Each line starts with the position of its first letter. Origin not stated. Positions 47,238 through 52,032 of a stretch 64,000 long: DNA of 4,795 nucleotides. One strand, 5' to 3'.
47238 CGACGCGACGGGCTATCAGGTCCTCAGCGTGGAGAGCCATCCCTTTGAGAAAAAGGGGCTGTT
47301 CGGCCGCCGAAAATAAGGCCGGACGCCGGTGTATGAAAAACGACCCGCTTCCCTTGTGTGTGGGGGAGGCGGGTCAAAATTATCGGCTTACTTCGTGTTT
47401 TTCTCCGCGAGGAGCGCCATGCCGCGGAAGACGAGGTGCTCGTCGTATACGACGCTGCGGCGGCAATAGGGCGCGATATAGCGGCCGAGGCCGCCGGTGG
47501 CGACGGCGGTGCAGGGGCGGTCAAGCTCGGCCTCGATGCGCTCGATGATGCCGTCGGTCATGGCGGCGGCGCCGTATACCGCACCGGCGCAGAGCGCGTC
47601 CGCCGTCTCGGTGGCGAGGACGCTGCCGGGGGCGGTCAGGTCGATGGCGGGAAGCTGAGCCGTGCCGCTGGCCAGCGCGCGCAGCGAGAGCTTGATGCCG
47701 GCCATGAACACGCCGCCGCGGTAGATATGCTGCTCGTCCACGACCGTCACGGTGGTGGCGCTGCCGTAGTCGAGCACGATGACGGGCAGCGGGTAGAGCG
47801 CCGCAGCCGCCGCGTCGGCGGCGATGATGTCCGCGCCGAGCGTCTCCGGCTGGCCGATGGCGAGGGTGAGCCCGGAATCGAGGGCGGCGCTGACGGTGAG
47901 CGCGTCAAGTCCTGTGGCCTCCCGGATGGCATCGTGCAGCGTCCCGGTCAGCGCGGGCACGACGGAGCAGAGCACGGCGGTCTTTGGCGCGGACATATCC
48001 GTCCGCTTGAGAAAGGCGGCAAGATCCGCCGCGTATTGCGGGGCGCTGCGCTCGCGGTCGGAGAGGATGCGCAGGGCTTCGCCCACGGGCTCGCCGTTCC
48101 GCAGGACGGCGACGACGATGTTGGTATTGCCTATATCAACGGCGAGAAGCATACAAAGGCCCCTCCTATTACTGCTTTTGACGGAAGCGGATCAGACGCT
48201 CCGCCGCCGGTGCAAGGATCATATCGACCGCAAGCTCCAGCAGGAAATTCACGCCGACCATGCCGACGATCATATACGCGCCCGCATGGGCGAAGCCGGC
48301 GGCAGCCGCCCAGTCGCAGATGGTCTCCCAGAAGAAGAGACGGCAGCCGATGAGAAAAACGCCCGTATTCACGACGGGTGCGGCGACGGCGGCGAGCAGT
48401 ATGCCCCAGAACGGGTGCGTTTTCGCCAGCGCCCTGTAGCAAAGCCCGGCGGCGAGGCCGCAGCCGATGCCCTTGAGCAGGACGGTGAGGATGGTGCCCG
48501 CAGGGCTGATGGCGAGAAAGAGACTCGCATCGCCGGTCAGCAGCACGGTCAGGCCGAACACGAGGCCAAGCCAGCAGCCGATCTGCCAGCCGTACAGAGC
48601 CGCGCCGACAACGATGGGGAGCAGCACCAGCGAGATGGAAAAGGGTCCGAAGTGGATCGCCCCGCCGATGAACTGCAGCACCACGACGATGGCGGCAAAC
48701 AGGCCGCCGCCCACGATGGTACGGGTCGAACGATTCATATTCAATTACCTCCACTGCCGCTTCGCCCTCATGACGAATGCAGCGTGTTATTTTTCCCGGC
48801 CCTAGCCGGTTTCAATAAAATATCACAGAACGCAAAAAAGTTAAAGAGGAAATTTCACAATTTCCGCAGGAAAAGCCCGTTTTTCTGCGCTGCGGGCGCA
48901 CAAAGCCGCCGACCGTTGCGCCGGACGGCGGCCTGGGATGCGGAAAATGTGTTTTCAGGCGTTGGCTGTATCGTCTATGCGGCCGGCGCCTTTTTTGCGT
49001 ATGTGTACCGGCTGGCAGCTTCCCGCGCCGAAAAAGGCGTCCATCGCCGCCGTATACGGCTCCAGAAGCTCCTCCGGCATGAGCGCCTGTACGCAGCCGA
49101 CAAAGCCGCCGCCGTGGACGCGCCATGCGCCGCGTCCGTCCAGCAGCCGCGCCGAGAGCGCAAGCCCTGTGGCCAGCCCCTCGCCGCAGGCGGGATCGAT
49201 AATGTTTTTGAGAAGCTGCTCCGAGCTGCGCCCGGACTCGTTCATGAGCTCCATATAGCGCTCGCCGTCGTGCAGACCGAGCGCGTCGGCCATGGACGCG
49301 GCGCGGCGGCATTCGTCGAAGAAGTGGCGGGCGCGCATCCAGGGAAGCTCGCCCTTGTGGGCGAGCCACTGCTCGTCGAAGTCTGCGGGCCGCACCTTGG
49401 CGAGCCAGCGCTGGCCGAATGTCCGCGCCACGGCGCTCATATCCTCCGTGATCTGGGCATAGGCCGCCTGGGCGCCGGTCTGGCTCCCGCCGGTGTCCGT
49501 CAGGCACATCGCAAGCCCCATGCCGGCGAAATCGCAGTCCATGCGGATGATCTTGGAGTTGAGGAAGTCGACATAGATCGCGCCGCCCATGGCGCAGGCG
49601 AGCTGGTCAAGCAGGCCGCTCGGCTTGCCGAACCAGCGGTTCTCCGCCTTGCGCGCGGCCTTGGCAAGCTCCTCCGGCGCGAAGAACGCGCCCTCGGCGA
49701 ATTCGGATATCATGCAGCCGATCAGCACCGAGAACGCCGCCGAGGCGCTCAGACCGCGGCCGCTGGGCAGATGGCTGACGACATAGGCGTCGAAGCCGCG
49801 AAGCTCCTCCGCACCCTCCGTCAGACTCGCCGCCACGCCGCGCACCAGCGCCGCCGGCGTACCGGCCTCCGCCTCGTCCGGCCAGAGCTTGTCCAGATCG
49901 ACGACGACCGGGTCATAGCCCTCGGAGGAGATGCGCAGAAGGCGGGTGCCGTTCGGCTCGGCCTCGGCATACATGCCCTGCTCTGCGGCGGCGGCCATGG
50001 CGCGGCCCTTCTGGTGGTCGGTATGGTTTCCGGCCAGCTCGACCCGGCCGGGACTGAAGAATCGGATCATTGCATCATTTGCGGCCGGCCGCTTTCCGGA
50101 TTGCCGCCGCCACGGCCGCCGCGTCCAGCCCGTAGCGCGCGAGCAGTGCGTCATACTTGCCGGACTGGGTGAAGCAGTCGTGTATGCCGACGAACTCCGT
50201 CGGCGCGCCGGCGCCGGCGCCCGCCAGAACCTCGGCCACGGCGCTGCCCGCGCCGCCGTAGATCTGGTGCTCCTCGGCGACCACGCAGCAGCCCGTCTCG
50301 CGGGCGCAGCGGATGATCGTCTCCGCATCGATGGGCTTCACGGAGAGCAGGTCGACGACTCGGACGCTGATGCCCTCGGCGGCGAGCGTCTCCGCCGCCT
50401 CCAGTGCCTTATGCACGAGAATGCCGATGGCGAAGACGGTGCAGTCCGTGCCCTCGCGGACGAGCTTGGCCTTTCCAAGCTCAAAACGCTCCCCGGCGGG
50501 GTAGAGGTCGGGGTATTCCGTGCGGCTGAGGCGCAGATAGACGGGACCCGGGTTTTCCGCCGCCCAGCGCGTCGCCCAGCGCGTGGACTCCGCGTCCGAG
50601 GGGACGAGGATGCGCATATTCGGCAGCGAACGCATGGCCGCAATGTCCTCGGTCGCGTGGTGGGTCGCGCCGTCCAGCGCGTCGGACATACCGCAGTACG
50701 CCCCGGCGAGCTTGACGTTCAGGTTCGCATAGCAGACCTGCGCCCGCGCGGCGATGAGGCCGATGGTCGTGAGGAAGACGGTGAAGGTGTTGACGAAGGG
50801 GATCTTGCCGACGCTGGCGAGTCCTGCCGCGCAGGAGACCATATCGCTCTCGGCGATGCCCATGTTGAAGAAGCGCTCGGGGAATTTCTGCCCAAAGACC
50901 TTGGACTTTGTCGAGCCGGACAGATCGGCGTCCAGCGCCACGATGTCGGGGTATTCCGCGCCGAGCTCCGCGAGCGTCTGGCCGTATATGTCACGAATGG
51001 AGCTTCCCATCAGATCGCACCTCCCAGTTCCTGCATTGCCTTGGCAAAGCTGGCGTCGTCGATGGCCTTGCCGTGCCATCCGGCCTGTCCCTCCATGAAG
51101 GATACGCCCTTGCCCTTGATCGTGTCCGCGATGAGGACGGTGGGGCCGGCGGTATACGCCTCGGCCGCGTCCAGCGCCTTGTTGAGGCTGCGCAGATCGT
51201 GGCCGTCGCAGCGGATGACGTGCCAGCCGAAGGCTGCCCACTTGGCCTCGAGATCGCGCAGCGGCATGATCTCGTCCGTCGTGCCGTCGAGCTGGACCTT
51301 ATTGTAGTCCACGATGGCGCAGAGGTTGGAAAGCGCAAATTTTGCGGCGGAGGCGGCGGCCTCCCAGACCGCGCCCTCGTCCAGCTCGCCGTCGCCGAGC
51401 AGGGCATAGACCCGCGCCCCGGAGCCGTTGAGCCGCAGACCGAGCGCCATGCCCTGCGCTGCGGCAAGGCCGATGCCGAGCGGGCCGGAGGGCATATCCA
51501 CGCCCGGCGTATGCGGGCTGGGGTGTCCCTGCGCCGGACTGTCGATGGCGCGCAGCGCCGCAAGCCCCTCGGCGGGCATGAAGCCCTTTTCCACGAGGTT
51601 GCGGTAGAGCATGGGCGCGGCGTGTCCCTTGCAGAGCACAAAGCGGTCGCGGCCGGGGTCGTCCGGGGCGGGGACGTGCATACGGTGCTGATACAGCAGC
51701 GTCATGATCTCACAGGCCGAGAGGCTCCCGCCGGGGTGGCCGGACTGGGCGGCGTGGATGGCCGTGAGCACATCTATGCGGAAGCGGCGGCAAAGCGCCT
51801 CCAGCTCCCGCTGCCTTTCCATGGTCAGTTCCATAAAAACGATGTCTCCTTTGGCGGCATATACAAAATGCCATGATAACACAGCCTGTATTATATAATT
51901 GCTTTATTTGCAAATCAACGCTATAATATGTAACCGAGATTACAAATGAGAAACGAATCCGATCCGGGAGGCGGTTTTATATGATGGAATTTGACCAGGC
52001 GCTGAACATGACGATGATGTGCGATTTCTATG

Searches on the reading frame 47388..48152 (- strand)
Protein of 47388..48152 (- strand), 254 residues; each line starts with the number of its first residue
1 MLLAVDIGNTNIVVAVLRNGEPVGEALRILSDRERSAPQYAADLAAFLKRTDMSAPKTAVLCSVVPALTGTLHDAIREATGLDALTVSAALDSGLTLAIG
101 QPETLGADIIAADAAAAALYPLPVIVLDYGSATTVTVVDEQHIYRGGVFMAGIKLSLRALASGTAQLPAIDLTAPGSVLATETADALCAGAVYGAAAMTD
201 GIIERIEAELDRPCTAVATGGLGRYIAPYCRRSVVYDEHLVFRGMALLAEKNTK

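Call 51: search_protein_families(library=pfam, proteins=[window:47388-48152:-], max_evalue=0.001)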
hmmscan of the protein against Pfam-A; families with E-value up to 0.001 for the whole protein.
window:47388-48152:- (254 aa): 1 family
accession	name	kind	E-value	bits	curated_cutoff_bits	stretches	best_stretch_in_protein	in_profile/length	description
PF03309.20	Pan_kinase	-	1e-49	169.7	24.7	1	2-205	1-205/205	Type III pantothenate kinase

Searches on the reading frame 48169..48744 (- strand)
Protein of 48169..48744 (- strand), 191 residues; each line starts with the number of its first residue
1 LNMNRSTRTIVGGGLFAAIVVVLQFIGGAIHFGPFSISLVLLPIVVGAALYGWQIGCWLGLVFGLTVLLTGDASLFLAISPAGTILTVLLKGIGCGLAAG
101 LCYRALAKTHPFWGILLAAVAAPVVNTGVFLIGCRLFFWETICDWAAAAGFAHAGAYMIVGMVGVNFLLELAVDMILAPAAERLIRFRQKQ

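Call 51: search_protein_families(library=pfam, proteins=[window:48169-48744:-], max_evalue=0.001)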
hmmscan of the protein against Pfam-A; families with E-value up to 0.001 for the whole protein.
window:48169-48744:- (191 aa): 2 families
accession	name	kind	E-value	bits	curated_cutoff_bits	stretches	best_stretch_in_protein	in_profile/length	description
PF12822.12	ECF_trnsprt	-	4e-10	40.4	30.7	1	9-179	2-166/169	ECF transporter, substrate-specific component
PF09515.15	Thia_YuaJ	-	1.2e-06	29.2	25.8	1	11-141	2-125/177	Thiamine transporter protein (Thia_YuaJ)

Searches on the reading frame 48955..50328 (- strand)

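Call 51: search_protein_families(library=pfam, proteins=[window:48955-50328:-], max_evalue=0.001)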
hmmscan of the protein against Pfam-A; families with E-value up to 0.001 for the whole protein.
window:48955-50328:- (457 aa): 2 families
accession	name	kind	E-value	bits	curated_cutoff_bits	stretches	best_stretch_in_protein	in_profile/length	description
PF00288.32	GHMP_kinases_N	-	3e-13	50.2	22.3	1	161-249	2-87/87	GHMP kinases N terminal domain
PF10509.15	GalKase_gal_bdg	-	3.1e-11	43.1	23.1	1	88-124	12-48/49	Galactokinase galactose-binding signature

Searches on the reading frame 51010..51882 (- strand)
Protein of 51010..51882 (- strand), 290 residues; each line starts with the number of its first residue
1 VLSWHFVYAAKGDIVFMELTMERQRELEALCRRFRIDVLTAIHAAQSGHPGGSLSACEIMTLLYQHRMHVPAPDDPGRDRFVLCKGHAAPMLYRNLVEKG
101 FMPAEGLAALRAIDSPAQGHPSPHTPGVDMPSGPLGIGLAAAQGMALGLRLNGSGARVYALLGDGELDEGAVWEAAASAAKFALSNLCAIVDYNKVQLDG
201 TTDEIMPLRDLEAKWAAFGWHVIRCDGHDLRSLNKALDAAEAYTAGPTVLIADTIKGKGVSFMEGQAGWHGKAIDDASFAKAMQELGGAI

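Call 51: search_protein_families(library=pfam, proteins=[window:51010-51882:-], max_evalue=0.001)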
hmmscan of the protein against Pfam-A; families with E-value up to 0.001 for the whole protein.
window:51010-51882:- (290 aa): 3 families
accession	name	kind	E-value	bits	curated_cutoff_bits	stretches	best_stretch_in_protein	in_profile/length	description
PF00456.26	Transketolase_N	-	1.1e-50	172.9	22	1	33-287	8-276/334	Transketolase, thiamine diphosphate binding domain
PF13292.11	DXP_synthase_N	-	3e-08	33.7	21.2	1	23-197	14-174/274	1-deoxy-D-xylulose-5-phosphate synthase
PF00676.26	E1_dh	-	0.00026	20.5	22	1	131-244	99-211/300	Dehydrogenase E1 component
